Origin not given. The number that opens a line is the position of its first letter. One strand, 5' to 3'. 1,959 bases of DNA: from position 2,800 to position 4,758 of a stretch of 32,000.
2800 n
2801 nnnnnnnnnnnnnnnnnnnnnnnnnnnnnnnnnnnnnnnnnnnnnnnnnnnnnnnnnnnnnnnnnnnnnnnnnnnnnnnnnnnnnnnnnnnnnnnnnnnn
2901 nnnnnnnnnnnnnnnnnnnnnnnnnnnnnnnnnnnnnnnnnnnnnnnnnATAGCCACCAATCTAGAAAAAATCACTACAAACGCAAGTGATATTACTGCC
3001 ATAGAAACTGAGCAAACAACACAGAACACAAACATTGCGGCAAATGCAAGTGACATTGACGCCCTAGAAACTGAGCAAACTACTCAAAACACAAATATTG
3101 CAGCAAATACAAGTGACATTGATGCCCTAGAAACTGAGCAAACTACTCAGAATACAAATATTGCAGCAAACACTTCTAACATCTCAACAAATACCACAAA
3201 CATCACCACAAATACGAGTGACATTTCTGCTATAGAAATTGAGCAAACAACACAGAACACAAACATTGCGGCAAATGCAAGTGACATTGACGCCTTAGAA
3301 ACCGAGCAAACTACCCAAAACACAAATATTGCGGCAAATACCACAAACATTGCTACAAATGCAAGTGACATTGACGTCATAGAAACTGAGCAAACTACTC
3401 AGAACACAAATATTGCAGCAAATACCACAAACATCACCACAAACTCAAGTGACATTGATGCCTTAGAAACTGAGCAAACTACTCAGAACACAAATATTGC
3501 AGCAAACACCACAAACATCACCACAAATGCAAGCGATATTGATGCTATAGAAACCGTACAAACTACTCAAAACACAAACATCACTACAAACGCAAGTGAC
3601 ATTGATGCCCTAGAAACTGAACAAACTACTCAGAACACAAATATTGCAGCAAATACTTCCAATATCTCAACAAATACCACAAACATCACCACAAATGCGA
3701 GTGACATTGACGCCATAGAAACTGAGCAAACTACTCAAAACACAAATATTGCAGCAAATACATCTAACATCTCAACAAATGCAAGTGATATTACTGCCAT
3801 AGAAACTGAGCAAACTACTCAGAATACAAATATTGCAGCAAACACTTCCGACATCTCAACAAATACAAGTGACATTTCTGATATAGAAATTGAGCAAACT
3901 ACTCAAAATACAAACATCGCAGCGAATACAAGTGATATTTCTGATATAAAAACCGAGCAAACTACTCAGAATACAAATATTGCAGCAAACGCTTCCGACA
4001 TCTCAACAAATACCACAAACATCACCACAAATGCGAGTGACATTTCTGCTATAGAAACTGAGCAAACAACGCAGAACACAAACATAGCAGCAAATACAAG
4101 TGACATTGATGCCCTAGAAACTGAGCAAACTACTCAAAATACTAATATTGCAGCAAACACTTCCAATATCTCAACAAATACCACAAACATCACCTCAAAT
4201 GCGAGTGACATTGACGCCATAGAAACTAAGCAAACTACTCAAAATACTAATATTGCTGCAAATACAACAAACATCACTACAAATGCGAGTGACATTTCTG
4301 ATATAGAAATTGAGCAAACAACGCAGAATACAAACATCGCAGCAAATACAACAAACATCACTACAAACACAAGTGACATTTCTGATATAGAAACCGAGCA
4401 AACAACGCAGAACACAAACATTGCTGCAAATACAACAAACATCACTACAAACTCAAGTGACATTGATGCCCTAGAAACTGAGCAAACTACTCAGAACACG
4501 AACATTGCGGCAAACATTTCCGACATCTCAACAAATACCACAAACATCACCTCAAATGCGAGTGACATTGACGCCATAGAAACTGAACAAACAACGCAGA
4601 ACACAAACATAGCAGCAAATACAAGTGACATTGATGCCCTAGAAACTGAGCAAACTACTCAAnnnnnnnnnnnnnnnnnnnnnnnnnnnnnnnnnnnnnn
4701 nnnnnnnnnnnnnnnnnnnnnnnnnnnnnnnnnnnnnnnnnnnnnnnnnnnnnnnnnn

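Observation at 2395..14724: Giant 4,109-aa secreted protein whose ~3,580-aa core reads as one continuous IxxNTxx (N@d) heptad coiled coil: a candidate fibre about half a micrometre long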

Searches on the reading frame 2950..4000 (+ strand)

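Call 6: search_protein_families(library=pfam, proteins=[window:2950-4000:+], max_evalue=1)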
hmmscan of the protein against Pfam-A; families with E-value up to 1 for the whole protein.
window:2950-4000:+ (350 aa): 1 family
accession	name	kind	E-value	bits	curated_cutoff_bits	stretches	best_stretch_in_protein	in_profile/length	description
PF10779.14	XhlA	-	0.068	13.8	34.7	0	192-226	15-49/67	Haemolysin XhlA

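Call 7: search_protein_families(library=ncbifam, proteins=[window:2950-4000:+], max_evalue=1)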
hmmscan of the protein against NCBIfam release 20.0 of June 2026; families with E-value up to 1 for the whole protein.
window:2950-4000:+ (350 aa): 5 families
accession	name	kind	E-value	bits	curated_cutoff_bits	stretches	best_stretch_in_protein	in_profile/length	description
TIGR02168.1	SMC_prok_B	equivalog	4e-06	24.9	567.35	2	11-173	712-874/1181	chromosome segregation protein SMC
TIGR02169.1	SMC_prok_A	equivalog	2.1e-05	22.4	729.4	2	6-183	330-507/1165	chromosome segregation protein SMC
NF045487.1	ASRP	equivalog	0.00052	18.7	300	1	5-336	110-444/593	archaea-specific SMC-related protein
TIGR04523.1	Mplasa_alph_rch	subfamily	0.015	13.3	270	1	7-262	364-621/745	helix-rich protein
NF047368.1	collar_FlbB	equivalog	0.14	12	110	0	131-226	45-140/193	periplasmic-type flagellar collar protein FlbB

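Call 10: search_solved_structures(query=window:2950-4000:+, max_evalue=10, show_alignments=3)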
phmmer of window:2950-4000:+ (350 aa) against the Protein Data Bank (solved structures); distinct sequences matched with E-value up to 10: 6.
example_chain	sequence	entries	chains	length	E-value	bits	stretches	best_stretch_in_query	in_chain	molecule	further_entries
4lin_A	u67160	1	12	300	0.00022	24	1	23-146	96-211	Tail needle protein gp26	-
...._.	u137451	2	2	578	0.0061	19.3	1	55-223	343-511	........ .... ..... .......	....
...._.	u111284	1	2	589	0.0063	19.2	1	55-222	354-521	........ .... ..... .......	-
5mb9_A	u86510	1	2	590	0.0063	19.2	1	55-222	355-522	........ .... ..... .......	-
5bu5_A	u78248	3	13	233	0.0099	18.6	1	252-341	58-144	DNA stabilization protein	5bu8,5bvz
5bu8_A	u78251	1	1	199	0.012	18.3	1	259-341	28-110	DNA stabilization protein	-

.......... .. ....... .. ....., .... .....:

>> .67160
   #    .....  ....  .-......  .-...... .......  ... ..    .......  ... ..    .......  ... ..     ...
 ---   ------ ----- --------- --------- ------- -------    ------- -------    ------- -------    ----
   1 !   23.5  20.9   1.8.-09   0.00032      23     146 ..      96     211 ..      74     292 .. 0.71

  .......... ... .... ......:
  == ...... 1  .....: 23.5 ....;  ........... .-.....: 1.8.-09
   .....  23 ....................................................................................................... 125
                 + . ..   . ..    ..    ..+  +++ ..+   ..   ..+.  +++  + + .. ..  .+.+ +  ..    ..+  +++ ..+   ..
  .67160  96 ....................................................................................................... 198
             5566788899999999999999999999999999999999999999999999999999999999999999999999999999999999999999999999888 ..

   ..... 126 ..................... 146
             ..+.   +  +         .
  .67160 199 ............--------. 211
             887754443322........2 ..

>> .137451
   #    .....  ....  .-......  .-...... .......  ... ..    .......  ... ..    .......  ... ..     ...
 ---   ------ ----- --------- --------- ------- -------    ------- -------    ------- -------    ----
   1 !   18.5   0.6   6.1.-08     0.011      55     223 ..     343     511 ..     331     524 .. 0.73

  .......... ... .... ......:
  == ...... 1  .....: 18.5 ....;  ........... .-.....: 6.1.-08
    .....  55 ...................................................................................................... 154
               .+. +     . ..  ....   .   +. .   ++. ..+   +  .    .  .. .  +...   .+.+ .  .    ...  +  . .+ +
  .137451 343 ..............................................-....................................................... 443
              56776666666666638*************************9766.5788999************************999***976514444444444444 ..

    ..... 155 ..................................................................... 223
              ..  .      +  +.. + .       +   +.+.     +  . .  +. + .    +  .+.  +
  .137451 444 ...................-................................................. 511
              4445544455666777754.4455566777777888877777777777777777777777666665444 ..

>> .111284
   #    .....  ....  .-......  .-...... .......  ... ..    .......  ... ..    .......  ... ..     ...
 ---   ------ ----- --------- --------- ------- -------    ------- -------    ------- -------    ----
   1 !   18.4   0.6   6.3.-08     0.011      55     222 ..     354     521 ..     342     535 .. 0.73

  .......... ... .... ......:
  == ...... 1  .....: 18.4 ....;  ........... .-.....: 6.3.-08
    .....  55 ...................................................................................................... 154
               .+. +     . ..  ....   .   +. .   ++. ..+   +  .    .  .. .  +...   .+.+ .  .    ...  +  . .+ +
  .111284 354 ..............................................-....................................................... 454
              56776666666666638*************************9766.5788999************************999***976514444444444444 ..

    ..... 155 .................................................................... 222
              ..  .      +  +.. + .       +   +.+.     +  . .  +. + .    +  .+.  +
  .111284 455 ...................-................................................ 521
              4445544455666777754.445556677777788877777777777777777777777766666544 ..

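Call 22: find_homologous_proteins(query=window:2950-4000:+)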
Query window:2950-4000:+ (350 aa): 271 proteins with E <= 0.001 among 8000 candidates; the best 120 are listed.
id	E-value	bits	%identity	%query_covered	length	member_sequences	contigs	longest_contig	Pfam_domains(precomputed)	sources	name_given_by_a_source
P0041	3.3e-41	160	44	70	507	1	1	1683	-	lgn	-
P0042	3.1e-32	130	45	77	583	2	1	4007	PF26696.1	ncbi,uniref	ncbi:hypothetical protein, partial [Maribacter sp. 1_MG-2023]|uniref:beta strand repeat-containing p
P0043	3.4e-26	110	40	63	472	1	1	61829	PF26696.1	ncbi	ncbi:MAG: hypothetical protein ACK5NB_00295 [Flavobacteriaceae bacterium]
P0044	1.0e-24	106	40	85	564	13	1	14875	-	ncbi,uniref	ncbi:hypothetical protein, partial [uncultured Maribacter sp.]|uniref:hypothetical protein n=1 Tax=u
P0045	1.3e-24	105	51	34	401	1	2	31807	-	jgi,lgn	-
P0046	9.0e-23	99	42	18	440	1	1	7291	PF05266.20,PF08614.17,PF06818.21,PF16516.11,PF19220.7,PF24161.2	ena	-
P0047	1.8e-19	88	44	57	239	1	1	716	-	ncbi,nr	ncbi:hypothetical protein Q4500_18615, partial [Maribacter sp. 1_MG-2023]|nr:hypothetical protein [M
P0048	3.5e-19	87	37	61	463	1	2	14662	-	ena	-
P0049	1.4e-18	85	49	38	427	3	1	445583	PF01391.24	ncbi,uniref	ncbi:hypothetical protein, partial [Olleya sp. AS48]|uniref:hypothetical protein n=1 Tax=Olleya sp. 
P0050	2.1e-18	85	39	61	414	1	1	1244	-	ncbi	ncbi:MAG: hypothetical protein ABJO45_18505, partial [Lentilitoribacter sp.]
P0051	2.8e-18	84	39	61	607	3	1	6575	PF16331.11,PF09327.17,PF19220.7,PF27944.1,PF27881.1,PF24161.2,PF08702.16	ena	-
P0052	4.3e-18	84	43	61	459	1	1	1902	PF19220.7,PF24161.2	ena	-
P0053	6.5e-18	83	44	41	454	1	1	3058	PF24161.2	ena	-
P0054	7.6e-18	83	43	60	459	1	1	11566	PF24161.2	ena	-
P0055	1.0e-17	83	45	69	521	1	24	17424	-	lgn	-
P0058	2.3e-17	81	53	34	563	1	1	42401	PF18454.8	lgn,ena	-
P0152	2.0e-10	59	33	57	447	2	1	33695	PF05662.20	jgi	jgi:hypothetical protein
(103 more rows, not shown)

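Call 25: search_protein_families(library=pfam, proteins=[P0054, P0045, P0058, P0043, P0152], max_evalue=0.01)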
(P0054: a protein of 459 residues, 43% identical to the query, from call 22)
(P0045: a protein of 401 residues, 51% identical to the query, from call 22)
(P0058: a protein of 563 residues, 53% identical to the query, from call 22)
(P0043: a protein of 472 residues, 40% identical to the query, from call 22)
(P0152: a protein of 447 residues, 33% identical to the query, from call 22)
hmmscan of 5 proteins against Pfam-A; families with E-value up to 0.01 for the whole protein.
P0054 (459 aa): 3 families
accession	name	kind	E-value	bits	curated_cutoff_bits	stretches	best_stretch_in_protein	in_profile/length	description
PF19220.6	Rod_CreS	-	0.0017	17.9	100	1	128-293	15-180/359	Crescentin, rod domain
PF08614.16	ATG16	-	0.0041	17.7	33.7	0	202-291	66-155/200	Autophagy protein 16 (ATG16)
PF23991.1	DUF7310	-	0.009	16.9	40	0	176-229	11-63/83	Coiled-coil region of unknown function (DUF7310)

P0045 (401 aa): 0 families

P0058 (563 aa): 2 families
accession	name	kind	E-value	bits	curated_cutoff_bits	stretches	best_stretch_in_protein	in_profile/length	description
PF18454.7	Mtd_N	-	3.7e-10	40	26.3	1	17-50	6-37/37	Major tropism determinant N-terminal domain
PF19220.6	Rod_CreS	-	0.00096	18.7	100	1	65-241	25-204/359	Crescentin, rod domain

P0043 (472 aa): 2 families
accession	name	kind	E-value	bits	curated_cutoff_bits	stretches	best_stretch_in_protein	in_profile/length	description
PF05506.17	PLipase_C_C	-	8.9e-05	23.8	24.4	0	103-152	16-68/80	Bacterial phospholipase C, C-terminal domain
PF11049.13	KSHV_K1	-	0.0041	17.5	27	0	128-166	30-68/71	Glycoprotein K1 of Kaposi's sarcoma-associated herpes virus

P0152 (447 aa): 5 families
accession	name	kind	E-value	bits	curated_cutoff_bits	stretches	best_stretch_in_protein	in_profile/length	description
PF05662.19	YadA_stalk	-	3.4e-46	155.8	28.4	5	155-199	1-41/43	Coiled stalk of trimeric autotransporter adhesin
PF12761.13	End3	-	4.6e-05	24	25.2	0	335-362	75-102/115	Actin cytoskeleton-regulatory complex protein END3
PF04136.21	COG3_N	-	0.0011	19.3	27.9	0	310-370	11-71/147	Conserved oligomeric Golgi complex subunit 3, N-terminal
PF03896.21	TRAP_alpha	-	0.0013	18.4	24.7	0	400-437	38-75/180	Translocon-associated protein (TRAP), alpha subunit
PF05531.17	NPV_P10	-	0.009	16.9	29.8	0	89-134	8-53/75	Nucleopolyhedrovirus P10 protein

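Call 26: search_protein_families(library=phrogs, proteins=[window:2950-4000:+, P0054, P0045, P0058], max_evalue=0.001)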
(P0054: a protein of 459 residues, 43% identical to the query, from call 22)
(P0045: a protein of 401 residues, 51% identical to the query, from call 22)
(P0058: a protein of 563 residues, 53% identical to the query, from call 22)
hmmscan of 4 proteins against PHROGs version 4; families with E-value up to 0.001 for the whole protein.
window:2950-4000:+ (350 aa): 2 families
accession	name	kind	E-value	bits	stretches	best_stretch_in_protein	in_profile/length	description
phrog_19577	-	head and packaging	1.3e-14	55.1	3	6-119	65-178/378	minor head protein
phrog_1219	-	tail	0.00045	21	0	63-132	69-138/233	tail needle protein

P0054 (459 aa): 7 families
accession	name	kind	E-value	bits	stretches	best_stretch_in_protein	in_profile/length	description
phrog_5795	-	tail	9.5e-15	54.9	1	278-453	340-545/968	tail protein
phrog_8469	-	tail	2.7e-11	44.3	1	305-419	109-223/303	tail fiber protein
phrog_19577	-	head and packaging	2.2e-10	41.2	1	229-330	56-158/378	minor head protein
phrog_17481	-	tail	1.1e-07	33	1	162-262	56-156/185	minor tail protein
phrog_2589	-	tail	3.4e-06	24.7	0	132-224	2105-2192/3686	tail protein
phrog_1219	-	tail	1e-05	26.4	0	184-259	91-166/233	tail needle protein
phrog_1193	-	other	5.5e-05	24.1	0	174-213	5-44/76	hemolysin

P0045 (401 aa): 1 family
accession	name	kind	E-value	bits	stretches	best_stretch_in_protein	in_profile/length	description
phrog_19577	-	head and packaging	5.6e-08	33.3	1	127-256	62-191/378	minor head protein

P0058 (563 aa): 8 families
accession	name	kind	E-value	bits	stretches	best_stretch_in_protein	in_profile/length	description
phrog_19976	-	tail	1.4e-12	48.6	1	6-68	4-70/256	tail assembly protein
phrog_31660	-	tail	1.4e-10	42.2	1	11-138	9-133/182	tail fiber protein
phrog_38417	-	other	1.4e-09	38.7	1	19-58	11-50/312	hyaluronidase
phrog_23595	-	tail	3.5e-08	33.8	1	17-88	10-81/440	minor tail protein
phrog_24754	-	tail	1.9e-07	32.2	1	11-103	6-100/202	tail fiber protein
phrog_6049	-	tail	6.2e-07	30.3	1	18-211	17-202/337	tail fiber protein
phrog_24580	-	tail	7.4e-06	26.2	1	18-70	10-61/292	tail fiber protein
phrog_19577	-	head and packaging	0.00012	22.4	1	24-204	17-191/378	minor head protein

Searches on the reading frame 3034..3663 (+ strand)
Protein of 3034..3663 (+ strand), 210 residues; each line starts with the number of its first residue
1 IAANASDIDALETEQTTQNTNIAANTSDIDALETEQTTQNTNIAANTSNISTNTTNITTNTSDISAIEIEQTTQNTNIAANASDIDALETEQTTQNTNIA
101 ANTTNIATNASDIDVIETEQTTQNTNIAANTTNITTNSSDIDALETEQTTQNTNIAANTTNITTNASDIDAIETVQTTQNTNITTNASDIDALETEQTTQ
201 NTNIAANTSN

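Call 43: predict_structure(alignment_id=A1)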
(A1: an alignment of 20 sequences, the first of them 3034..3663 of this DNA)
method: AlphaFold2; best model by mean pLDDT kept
length: 210 residues; sequences in the alignment: 20
mean_pLDDT: 88.9   pTM: 0.35
mean pLDDT of the five models: 88.9, 86.5, 82.4, 51.7, 27.9
residues with pLDDT >= 90: 106; 70-90: 102; 50-70: 2; < 50: 0
segments of 3 or more residues with pLDDT < 50: none
pLDDT, mean of each block of 10 residues (from residue 1): 77 86 88 92 92 90 90 88 89 91 87 89 92 91 93 93 90 89 90 90 80
secondary structure, 60 per line:
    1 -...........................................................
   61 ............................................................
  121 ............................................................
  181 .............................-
elements in order: H2-209

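Call 67: search_solved_structures(query=A1, max_evalue=1, show_alignments=0)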
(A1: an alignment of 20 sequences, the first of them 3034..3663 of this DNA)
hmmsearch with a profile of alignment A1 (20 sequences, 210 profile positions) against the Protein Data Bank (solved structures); distinct sequences matched with E-value up to 1: 3.
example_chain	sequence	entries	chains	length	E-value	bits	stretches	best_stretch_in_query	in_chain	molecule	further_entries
4lin_A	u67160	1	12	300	0.0026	20.4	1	11-115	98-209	Tail needle protein gp26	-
2qih_A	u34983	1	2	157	0.16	14.6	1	57-193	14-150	protein UspA1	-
4zxq_A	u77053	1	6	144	0.29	13.7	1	11-60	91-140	Tail needle protein gp26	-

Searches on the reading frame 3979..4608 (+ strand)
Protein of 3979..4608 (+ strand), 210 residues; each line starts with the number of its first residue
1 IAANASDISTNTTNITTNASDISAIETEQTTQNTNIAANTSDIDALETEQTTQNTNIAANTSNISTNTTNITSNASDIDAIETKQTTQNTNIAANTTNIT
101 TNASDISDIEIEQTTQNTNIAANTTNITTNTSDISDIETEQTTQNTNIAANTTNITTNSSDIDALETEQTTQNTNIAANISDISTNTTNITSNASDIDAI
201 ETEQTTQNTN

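Call 79: find_related_loci(query=window:3979-4608:+, collection=metagenome_contigs, flank=10000)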
Query window:3979-4608:+ (210 aa) in metagenome_contigs; peptide patterns used: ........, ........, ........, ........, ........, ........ (x = any residue, [..] = any of these).
69 stretches matched a pattern; 6 encode a relative of the query (tblastn E <= 1e-3); 6 distinct loci.
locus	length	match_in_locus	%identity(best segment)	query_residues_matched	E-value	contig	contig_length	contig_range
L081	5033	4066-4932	51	1-208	4e-40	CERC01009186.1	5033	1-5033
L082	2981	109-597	45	1-206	2e-30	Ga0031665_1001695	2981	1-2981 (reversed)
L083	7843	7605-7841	45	94-209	1e-9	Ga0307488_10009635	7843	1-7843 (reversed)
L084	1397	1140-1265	62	3-209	7e-9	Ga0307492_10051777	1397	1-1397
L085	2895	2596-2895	39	34-208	6e-7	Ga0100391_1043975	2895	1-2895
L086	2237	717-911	55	15-166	4e-5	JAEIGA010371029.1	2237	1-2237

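Call 89: search_dna_similar(query=window:3979-4608:+, collection=phages, mode=protein, max_rows=15)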
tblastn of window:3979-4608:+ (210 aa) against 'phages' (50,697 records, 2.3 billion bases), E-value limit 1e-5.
No match.
